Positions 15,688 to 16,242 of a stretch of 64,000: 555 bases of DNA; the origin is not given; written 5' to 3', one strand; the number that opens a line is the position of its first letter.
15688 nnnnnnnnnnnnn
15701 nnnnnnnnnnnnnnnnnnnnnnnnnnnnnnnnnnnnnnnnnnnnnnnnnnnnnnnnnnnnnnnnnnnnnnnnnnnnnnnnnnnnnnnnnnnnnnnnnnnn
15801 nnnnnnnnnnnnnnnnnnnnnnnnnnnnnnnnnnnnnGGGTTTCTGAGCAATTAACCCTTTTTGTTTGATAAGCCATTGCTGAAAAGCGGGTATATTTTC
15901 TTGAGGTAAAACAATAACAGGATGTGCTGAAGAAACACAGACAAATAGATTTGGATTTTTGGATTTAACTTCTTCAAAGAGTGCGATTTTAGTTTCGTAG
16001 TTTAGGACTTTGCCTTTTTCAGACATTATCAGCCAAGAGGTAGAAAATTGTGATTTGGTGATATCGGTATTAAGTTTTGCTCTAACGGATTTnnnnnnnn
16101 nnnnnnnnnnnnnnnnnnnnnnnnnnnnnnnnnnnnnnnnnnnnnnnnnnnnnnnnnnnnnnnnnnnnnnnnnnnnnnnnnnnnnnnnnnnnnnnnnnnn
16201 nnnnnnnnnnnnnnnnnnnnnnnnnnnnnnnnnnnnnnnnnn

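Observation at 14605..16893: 762-aa protein built from ~8 tandem ~88-aa repeats of an unrecognised family (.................KGIIA)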

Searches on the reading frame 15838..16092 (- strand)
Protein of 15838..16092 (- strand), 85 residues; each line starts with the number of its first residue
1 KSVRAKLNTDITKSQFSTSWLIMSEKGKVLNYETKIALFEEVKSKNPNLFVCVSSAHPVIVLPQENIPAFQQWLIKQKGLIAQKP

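Call 16: search_solved_structures(query=A1, max_evalue=10, show_alignments=3)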
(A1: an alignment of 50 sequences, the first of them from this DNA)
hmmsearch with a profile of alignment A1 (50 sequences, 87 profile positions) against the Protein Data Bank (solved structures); distinct sequences matched with E-value up to 10: 9.
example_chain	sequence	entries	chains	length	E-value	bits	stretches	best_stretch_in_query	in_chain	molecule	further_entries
7bkb_G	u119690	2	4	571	0.022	18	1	22-81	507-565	Formylmethanofuran dehydrogenase, subunit A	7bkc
6fie_B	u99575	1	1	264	0.046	17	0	14-53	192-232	Calbindin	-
2lk2_A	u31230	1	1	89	0.13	15.5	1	56-79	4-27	Homeobox protein TGIF1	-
2f33_A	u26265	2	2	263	0.19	15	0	14-54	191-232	Calbindin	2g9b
6an9_A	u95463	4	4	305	0.2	15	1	13-68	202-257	Polyphosphate:AMP phosphotransferase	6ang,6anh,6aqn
6au0_A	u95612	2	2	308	0.28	14.4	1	13-68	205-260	Polyphosphate:AMP phosphotransferase | PPK3 Class III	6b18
4ole_A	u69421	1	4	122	0.32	14.3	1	14-62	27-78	Next to BRCA1 gene 1 protein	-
9arw_F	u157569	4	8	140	0.65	13.3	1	4-59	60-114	CRISPR type III-B/RAMP module-associated protein Cmr5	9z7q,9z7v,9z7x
9ijj_4Z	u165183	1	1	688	0.82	12.9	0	35-78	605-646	G protein-coupled receptor kinase 3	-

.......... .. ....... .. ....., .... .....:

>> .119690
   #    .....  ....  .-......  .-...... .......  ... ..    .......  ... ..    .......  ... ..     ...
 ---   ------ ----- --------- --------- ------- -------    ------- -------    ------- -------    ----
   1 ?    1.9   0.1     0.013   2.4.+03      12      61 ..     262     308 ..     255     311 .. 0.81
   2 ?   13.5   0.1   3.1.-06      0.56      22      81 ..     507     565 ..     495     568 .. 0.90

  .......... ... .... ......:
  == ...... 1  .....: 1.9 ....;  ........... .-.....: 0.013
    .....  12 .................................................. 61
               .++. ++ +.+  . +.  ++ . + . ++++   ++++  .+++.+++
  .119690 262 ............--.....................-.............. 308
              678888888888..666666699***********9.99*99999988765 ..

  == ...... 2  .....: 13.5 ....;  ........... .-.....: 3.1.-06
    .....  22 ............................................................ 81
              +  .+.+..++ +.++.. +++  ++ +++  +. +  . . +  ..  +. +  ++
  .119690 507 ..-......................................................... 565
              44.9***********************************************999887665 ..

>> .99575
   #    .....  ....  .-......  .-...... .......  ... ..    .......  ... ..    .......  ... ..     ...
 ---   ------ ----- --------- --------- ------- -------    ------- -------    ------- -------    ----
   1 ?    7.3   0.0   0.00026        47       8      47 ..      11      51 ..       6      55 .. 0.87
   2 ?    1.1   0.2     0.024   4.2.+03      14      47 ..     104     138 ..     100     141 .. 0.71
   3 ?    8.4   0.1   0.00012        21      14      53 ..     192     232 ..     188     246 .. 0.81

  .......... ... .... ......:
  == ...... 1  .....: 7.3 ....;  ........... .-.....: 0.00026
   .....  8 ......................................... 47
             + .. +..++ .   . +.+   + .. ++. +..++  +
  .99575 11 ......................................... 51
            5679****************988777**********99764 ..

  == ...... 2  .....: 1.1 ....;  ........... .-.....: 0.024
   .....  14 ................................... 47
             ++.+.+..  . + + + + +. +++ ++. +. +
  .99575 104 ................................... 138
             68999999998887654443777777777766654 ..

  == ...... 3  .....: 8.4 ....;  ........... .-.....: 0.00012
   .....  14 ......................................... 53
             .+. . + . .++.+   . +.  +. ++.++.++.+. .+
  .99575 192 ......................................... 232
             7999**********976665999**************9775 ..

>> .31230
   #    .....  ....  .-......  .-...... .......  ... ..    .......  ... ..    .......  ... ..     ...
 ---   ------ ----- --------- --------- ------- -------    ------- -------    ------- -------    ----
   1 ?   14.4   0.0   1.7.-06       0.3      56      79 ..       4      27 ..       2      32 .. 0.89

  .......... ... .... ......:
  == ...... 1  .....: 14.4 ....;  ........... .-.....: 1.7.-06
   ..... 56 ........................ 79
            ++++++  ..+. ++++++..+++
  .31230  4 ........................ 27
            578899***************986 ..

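Call 23: predict_structure(alignment_id=A1)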
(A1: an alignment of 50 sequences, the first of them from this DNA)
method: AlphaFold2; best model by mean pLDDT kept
length: 85 residues; sequences in the alignment: 50
mean_pLDDT: 93.8   pTM: 0.81
mean pLDDT of the five models: 93.8, 93.7, 93.6, 93.1, 92.6
residues with pLDDT >= 90: 74; 70-90: 9; 50-70: 2; < 50: 0
segments of 3 or more residues with pLDDT < 50: none
pLDDT, mean of each block of 10 residues (from residue 1): 85 96 95 97 97 90 96 97 88
secondary structure, 60 per line:
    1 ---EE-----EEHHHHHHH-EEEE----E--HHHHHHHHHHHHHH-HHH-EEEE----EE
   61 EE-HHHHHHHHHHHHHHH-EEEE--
elements in order: H13-19 E21-24 H32-45 E51-54 E59-62 H64-78 E80-83
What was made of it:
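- On TALE/PPR/PUF-type code-reading solenoids: The unit is an 85-aa α/β domain that folds alone, with pLDDT 93.8 (call 23).
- On MerR/Xis-type winged HTH: A hairpin interrupts the HTH (call 23).
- A single unit folds with pLDDT 93.8 and pTM 0.81 (call 23).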

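Call 30: search_protein_representatives(alignment_id=A1)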
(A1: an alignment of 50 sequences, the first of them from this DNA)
Query: 50 sequences, 87 profile positions. Proteins with E-value up to 0.001 (for the whole library): 29; up to 1e-10: 17; up to 1e-30: 11. The best 29 are listed.
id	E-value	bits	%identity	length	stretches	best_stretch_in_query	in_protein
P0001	3.5e-215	712.9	-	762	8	2-86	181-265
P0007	6.6e-185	615.8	-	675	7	2-86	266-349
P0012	3.1e-165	552.8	-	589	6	2-86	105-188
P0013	2.3e-130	441.0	-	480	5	4-86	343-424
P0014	2.5e-92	319.1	-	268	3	3-87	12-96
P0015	5.6e-61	218.6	-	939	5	2-78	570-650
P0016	1.5e-48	178.8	-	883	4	7-78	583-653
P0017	1.3e-46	172.6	-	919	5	3-79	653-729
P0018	3.1e-45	168.2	-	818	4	7-85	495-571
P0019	9.1e-41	153.9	-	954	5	2-79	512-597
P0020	6.8e-32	125.4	-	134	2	2-86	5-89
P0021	1.5e-26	108.3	-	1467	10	5-64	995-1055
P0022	1.1e-17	79.9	-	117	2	32-85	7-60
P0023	5.9e-17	77.5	-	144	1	15-85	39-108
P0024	1.4e-12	63.5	-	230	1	3-79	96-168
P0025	1.5e-12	63.4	-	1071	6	8-46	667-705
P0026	5.2e-11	58.5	-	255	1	3-73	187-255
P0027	8.4e-09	51.4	-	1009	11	58-84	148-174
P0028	1.8e-06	44.0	-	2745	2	15-59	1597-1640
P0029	2.2e-06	43.6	-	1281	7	64-83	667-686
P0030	7.8e-06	41.9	-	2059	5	21-84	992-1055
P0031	1.4e-05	41.1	-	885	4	5-72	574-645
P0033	4.7e-05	39.4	-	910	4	6-46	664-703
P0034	1.2e-04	38.2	-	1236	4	19-83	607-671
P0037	3.5e-04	36.6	-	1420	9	13-60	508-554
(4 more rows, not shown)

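Call 31: search_protein_families(library=pfam, proteins=[P0015, P0016, P0017, P0018, P0019, P0021, P0024, P0025, P0026, P0023], max_evalue=0.01)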
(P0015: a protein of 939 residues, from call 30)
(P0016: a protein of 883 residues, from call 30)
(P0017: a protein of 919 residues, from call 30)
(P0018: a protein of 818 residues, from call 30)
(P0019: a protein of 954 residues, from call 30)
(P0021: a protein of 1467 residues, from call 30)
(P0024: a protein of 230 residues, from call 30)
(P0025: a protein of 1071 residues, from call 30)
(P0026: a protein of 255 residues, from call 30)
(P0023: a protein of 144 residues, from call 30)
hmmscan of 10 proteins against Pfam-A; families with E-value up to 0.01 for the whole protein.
P0015 (939 aa): 20 families
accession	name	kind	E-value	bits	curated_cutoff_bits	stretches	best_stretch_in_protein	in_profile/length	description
PF04851.21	ResIII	-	1.5e-21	77.5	22.5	1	45-200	2-163/164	Type III restriction enzyme, res subunit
PF18766.7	SWI2_SNF2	-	4.7e-13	49.8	26.7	1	69-231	19-187/221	SWI2/SNF2 ATPase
PF00270.35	DEAD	-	2.8e-10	40.6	26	1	73-200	19-161/167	DEAD/DEAH box helicase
PF00271.37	Helicase_C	-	1.3e-07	32.3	23.5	1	292-384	14-109/110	Helicase conserved C-terminal domain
PF05155.20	G2P_X_C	-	9.2e-07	29.8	25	0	536-575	20-59/88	Replication-associated protein G2P C-terminal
PF14528.11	LAGLIDADG_3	-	2.8e-06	27.9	22.5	0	544-573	26-55/82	LAGLIDADG-like domain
PF02244.21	Propep_M14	-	1.5e-05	25.5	22.1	0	891-913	39-61/73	Carboxypeptidase activation peptide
PF12123.13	CBD_PlyG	-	1.7e-05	24.9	28.2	0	802-818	20-36/44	PlyG Cell wall binding domain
PF03975.18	CheD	-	3.8e-05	24.2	25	0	800-825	58-83/108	CheD chemotactic sensory transduction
PF03979.19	Sigma70_r1_1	-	0.00017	21.9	22.5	0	890-911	32-53/81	Sigma-70 factor, region 1.1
PF09597.18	SAM_Ribosomal_mS41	-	0.0002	21.8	23.7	0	550-600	6-53/68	Small ribosomal subunit protein mS41 SAM domain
PF08853.16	DUF1823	-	0.00083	20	25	0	602-658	38-94/113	Domain of unknown function (DUF1823)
PF15637.11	Tox-HNH-HHH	-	0.00086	20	26.1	0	775-820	20-65/103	HNH/Endo VII superfamily nuclease toxin with a HHH motif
PF08512.18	Rttp106-like_middle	-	0.0011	19.6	25.5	0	537-570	56-91/91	Histone chaperone Rttp106-like, middle domain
PF05043.19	Mga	-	0.0012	19.8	21.1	0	553-575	50-72/87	Mga helix-turn-helix domain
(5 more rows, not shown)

P0016 (883 aa): 7 families
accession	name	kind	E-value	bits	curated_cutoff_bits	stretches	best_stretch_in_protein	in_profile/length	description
PF04851.21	ResIII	-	7e-24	85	22.5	1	45-199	2-163/164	Type III restriction enzyme, res subunit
PF18766.7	SWI2_SNF2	-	2.5e-12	47.4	26.7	1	51-229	2-186/221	SWI2/SNF2 ATPase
PF00270.35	DEAD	-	1.8e-08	34.7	26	1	73-204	19-165/167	DEAD/DEAH box helicase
PF00271.37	Helicase_C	-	1.4e-07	32.2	23.5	1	292-383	15-109/110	Helicase conserved C-terminal domain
PF17544.7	DUF5460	-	0.00061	19.4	25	0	564-603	206-245/375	Family of unknown function (DUF5460)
PF23083.1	FF_RHG35_4th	-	0.00082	20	27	0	642-663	1-22/55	Rho GTPase-activating protein 35-like, FF domain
PF16921.10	Tex_YqgF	-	0.0091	16.9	27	0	728-796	28-97/126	Tex protein YqgF-like domain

P0017 (919 aa): 11 families
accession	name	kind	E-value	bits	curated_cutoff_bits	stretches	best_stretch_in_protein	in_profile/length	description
PF04851.21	ResIII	-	9.3e-22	78.1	22.5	1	67-200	21-163/164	Type III restriction enzyme, res subunit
PF18766.7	SWI2_SNF2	-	4.8e-13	49.7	26.7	1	66-232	15-188/221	SWI2/SNF2 ATPase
PF00270.35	DEAD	-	1e-08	35.5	26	1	75-200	20-161/167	DEAD/DEAH box helicase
PF09100.16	Qn_am_d_aIV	-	5.2e-05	23.5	25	0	655-723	39-103/133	Quinohemoprotein amine dehydrogenase, alpha subunit domain IV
PF12046.13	CCB1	-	6.4e-05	22.9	25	0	800-844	42-87/168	Cofactor assembly of complex C subunit B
PF00271.37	Helicase_C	-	8.9e-05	23.2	23.5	1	291-384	13-109/110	Helicase conserved C-terminal domain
PF17680.6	FlgO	-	0.00092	19.5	22.6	0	534-602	22-88/130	FlgO protein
PF17830.6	STI1-HOP_DP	-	0.0022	18.3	29.1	0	519-535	2-18/55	STI1/HOP, DP domain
PF00149.33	Metallophos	-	0.0044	17.9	21.5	0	504-569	124-183/191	Calcineurin-like phosphoesterase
PF21387.2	Gp6_C-I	-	0.0047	17.4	27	0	695-732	25-62/69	Baseplate structural protein gp6, C-terminal domain I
PF04741.18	InvH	-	0.0064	17.4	27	0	783-810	37-61/81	InvH outer membrane lipoprotein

P0018 (818 aa): 2 families
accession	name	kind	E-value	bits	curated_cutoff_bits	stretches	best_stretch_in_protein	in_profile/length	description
PF04851.21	ResIII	-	4e-13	50.1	22.5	1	91-201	43-162/164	Type III restriction enzyme, res subunit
PF18766.7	SWI2_SNF2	-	1.2e-10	41.9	26.7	1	90-227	37-181/221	SWI2/SNF2 ATPase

P0019 (954 aa): 5 families
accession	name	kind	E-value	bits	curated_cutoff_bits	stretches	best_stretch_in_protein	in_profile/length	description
PF04851.21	ResIII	-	3e-23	83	22.5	1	65-219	2-163/164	Type III restriction enzyme, res subunit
PF18766.7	SWI2_SNF2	-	2.7e-13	50.5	26.7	1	75-258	6-195/221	SWI2/SNF2 ATPase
PF00271.37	Helicase_C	-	1.3e-08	35.5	23.5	1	313-405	14-109/110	Helicase conserved C-terminal domain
PF00270.35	DEAD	-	2.9e-08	34.1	26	1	93-219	19-161/167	DEAD/DEAH box helicase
PF00176.29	SNF2-rel_dom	-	0.00019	21.1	24.9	1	151-220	94-165/290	SNF2-related domain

P0021 (1467 aa): 3 families
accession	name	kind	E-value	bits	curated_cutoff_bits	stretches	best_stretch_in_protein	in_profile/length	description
PF04851.21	ResIII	-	1.8e-18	67.4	22.5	1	37-189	4-163/164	Type III restriction enzyme, res subunit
PF18766.7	SWI2_SNF2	-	8.9e-11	42.3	26.7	1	59-215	19-182/221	SWI2/SNF2 ATPase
PF00271.37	Helicase_C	-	2.9e-08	34.4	23.5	1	279-373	12-109/110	Helicase conserved C-terminal domain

P0024 (230 aa): 0 families

P0025 (1071 aa): 4 families
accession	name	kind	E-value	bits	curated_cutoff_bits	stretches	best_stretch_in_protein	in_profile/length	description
PF04851.21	ResIII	-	5.1e-20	72.5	22.5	1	44-199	2-163/164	Type III restriction enzyme, res subunit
PF18766.7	SWI2_SNF2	-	3.9e-15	56.5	26.7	1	68-229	19-186/221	SWI2/SNF2 ATPase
PF00271.37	Helicase_C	-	6e-08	33.4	23.5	1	293-384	15-109/110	Helicase conserved C-terminal domain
PF00270.35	DEAD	-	3e-06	27.5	26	1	72-199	19-161/167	DEAD/DEAH box helicase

P0026 (255 aa): 1 family
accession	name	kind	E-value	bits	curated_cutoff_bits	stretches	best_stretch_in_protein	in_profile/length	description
PF00271.37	Helicase_C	-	0.00038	21.1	23.5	1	8-81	32-109/110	Helicase conserved C-terminal domain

P0023 (144 aa): 0 families
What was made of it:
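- The helicase core matches ResIII and SWI2_SNF2 far better than DEAD (E 1e-21 to 1e-24 against 1e-8 to 1e-10; call 31).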

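Call 34: search_protein_families(library=pfam, alignment_id=A1, max_evalue=1)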
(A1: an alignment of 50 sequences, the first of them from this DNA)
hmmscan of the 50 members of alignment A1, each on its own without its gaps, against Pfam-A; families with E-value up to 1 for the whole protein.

A. member 1, seq(85 aa): 2 families
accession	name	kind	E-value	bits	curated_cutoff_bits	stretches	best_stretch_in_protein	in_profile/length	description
PF14598.12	PAS_11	-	0.013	15.9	25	1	12-54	58-101/109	PAS domain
PF01915.27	Glyco_hydro_3_C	-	0.11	12.9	31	1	34-75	99-143/200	Glycosyl hydrolase family 3 C-terminal domain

B. families by the number of members that match (of 50 scanned): 23 families
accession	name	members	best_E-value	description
PF17533.7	DUF5452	1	0.0029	Family of unknown function (DUF5452)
PF04721.23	PAW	1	0.0055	PNGase C-terminal domain, mannose-binding module PAW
PF10052.14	DUF2288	1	0.0086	Protein of unknown function (DUF2288)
PF14598.12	PAS_11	1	0.013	PAS domain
PF12552.13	DUF3741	1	0.016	Protein of unknown function (DUF3741)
PF24825.1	SNU71_RBD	1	0.02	SNU71 RNA binding domain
PF17011.10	DUF5093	1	0.033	Domain of unknown function (DUF5093)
PF18788.6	DarA_N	1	0.045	Defence against restriction A N-terminal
PF01589.21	Alpha_E1_glycop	1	0.048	Alphavirus E1 glycoprotein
PF02290.20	SRP14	1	0.064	Signal recognition particle 14kD protein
PF05240.20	APOBEC_C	1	0.064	APOBEC-like C-terminal domain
PF12308.13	Noelin-1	1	0.068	Neurogenesis glycoprotein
PF23856.1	DUF7219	1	0.071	Family of unknown function (DUF7219)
PF14470.12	bPH_3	1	0.076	Bacterial PH domain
PF24798.1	Ig-CFAP74_4th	1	0.09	CFAP74 forth Ig-like domain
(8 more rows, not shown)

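Call 48: find_related_loci(query=A4, collection=genome_contigs, flank=10000)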
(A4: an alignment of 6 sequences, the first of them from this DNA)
Query A4 (85 aa) in genome_contigs; peptide patterns used: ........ (x = any residue, [..] = any of these).
55 stretches matched a pattern; 2 encode a relative of the query (tblastn E <= 1e-3); 2 distinct loci.
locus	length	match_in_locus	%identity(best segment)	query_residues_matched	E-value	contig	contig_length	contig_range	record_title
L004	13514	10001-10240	44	4-82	5e-19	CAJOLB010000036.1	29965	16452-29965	uncultured Alphaproteobacteria bacterium isolate Reindeer_2_mag_112 genome assembly, contig: scaffold_3703, whole genome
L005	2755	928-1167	43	4-82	8e-19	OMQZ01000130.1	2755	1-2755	uncultured Rhodospirillaceae bacterium isolate RUG803 genome assembly, contig: k87_26648172, whole genome shotgun sequen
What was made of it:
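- The organism lives in the gut or rumen (call 48 record titles).
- Tried and rejected: A scan with the conserved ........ core found two MAGs (call 48).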

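Call 49: fold_search(model_id=the predicted structure, library=viral)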
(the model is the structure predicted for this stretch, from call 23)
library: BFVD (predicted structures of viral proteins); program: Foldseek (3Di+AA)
matches with E <= 10: 653; with E <= 0.001: 0
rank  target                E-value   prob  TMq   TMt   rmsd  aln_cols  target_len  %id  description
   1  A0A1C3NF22            1.5e-01  0.35  0.37  0.25   7.7        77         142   14  (no name in the UniProt tables at hand)
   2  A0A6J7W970            3.8e-01  0.28  0.35  0.36   6.0        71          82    8  Uncharacterized protein [uncultured Caudovirales phage]
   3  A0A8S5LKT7            4.0e-01  0.21  0.33  0.29   5.6        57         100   16  Uncharacterized protein [Siphoviridae sp. ctcPV5]
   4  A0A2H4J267            4.9e-01  0.18  0.33  0.19   8.0        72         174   14  SPOR domain-containing protein [uncultured Caudovirales phage]
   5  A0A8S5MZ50            5.6e-01  0.09  0.27  0.06  12.2        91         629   12  Reverse transcriptase [Siphoviridae sp. ctAUQ2]
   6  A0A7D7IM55            6.0e-01  0.06  0.21  0.05  15.2        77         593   18  (no name in the UniProt tables at hand)
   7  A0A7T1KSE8            7.8e-01  0.15  0.35  0.34   4.2        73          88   11  Helix-turn-helix DNA binding protein [Gordonia phage Lilbeanie]
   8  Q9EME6                8.4e-01  0.20  0.34  0.08   6.9        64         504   11  AMV260 [Amsacta moorei entomopoxvirus]
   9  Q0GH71                8.4e-01  0.15  0.30  0.11   7.6        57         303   14  3D protein (Fragment) [Duck hepatitis virus 1v]
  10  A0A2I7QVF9            8.4e-01  0.05  0.22  0.24  11.3        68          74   13  (no name in the UniProt tables at hand)
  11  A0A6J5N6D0            8.4e-01  0.05  0.20  0.13  12.4        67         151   15  Uncharacterized protein [uncultured Caudovirales phage]
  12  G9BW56                9.6e-01  0.28  0.42  0.15  13.6        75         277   19  (no name in the UniProt tables at hand)
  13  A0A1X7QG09            9.6e-01  0.20  0.39  0.18   6.3       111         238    8  (no name in the UniProt tables at hand)
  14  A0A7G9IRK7            9.6e-01  0.13  0.31  0.04   7.2        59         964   10  RNA-directed RNA polymerase [Maize chlorotic mottle virus]
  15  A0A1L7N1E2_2          9.6e-01  0.11  0.25  0.03   9.0        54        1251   13  DUF5675 domain-containing protein [Ralstonia phage RP31]
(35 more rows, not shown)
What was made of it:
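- Tried and rejected: Foldseek against BFVD viral structures found nothing (call 49).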
